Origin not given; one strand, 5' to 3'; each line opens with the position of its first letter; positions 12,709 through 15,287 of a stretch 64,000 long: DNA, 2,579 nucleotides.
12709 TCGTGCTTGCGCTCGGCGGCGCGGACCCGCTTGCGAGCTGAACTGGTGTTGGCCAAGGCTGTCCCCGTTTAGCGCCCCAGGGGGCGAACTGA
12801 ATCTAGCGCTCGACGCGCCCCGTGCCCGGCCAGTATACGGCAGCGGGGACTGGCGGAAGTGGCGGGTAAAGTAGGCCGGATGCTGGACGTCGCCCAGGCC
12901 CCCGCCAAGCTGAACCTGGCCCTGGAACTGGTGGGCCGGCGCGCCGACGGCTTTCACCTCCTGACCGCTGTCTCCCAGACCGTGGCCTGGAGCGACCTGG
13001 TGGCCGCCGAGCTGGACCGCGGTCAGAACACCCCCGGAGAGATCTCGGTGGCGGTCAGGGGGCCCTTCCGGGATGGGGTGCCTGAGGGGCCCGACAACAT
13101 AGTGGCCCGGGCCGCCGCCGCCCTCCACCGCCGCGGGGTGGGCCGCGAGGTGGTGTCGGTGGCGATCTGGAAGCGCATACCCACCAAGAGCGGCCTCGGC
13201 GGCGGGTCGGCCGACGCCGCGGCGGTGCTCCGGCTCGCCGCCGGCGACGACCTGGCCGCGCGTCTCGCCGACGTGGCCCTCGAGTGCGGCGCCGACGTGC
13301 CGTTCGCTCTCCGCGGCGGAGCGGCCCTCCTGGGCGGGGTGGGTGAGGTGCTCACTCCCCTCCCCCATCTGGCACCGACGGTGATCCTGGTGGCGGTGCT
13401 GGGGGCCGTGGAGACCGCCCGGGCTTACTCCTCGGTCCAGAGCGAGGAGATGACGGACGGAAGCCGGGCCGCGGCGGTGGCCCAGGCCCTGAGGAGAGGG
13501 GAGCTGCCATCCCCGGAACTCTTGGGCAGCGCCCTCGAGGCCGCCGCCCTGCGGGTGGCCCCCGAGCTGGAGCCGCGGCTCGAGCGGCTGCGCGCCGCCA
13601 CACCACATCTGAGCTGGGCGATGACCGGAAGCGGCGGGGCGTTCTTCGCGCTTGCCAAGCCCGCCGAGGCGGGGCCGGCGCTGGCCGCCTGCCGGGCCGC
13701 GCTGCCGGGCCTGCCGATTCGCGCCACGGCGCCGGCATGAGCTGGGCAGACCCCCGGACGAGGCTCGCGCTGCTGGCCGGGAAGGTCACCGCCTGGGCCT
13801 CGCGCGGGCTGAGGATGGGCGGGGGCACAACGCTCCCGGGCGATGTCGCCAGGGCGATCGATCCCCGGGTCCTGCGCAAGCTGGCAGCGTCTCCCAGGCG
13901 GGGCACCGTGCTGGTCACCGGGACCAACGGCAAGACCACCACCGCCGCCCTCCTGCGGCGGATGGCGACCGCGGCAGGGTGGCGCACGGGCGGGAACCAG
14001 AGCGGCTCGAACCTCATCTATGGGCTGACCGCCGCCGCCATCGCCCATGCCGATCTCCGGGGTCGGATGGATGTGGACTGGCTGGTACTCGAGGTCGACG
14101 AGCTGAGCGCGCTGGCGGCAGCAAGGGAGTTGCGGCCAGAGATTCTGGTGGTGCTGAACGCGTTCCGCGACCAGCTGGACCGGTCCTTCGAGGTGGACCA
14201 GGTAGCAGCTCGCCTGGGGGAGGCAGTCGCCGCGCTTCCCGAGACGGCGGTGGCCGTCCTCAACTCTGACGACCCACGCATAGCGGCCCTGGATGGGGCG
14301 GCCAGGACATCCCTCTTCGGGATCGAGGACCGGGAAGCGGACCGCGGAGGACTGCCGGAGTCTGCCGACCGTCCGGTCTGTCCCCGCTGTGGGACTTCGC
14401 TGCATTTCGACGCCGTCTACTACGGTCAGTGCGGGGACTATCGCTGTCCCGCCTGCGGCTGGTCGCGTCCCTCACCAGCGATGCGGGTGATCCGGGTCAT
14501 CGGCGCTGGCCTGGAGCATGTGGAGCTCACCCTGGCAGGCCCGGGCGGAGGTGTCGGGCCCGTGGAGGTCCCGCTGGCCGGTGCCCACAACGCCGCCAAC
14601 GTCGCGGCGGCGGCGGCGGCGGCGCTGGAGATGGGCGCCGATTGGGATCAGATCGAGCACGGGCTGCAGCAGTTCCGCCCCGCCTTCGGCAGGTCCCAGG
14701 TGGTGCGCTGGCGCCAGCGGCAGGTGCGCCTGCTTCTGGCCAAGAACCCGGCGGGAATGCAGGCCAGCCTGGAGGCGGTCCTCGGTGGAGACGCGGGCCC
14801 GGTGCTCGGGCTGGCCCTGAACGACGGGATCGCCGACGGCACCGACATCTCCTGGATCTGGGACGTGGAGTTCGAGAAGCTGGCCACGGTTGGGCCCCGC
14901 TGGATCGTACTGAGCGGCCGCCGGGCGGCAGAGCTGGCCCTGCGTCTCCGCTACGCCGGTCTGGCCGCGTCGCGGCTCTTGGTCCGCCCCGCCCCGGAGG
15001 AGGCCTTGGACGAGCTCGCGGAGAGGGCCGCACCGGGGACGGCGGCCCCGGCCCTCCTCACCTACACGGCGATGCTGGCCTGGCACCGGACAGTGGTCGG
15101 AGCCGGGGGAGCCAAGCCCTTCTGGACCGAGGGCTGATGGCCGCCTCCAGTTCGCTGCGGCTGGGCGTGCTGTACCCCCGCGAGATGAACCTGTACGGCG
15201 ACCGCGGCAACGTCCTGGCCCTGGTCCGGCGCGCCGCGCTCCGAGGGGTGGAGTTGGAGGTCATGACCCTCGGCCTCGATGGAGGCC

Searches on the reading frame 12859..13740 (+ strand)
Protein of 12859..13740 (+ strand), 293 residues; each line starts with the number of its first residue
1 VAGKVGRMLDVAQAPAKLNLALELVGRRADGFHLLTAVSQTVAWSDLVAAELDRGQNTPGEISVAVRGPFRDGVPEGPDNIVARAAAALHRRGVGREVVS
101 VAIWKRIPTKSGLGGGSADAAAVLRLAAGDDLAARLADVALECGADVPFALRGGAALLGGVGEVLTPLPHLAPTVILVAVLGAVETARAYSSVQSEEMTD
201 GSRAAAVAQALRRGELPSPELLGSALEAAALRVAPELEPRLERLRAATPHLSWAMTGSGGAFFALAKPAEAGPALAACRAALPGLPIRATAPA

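Call 70: search_protein_families(library=pfam, proteins=[window:12859-13740:+], max_evalue=0.00001)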
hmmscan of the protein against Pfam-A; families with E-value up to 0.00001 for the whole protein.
window:12859-13740:+ (293 aa): 1 family
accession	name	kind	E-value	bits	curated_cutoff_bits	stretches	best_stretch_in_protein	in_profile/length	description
PF00288.32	GHMP_kinases_N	-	2.8e-10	40.7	22.3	1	80-154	1-87/87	GHMP kinases N terminal domain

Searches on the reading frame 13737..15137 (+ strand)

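Call 70: search_protein_families(library=pfam, proteins=[window:13737-15137:+], max_evalue=0.00001)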
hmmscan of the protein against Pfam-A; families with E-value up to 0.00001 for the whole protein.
window:13737-15137:+ (466 aa): 2 families
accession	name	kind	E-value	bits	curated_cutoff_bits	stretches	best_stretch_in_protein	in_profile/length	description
PF08353.15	MurT_C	-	9.1e-25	87.2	25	1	334-446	1-110/110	MurT ligase C-terminal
PF08245.18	Mur_ligase_M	-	4.8e-16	59.8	24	1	60-199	1-150/200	Mur ligase middle domain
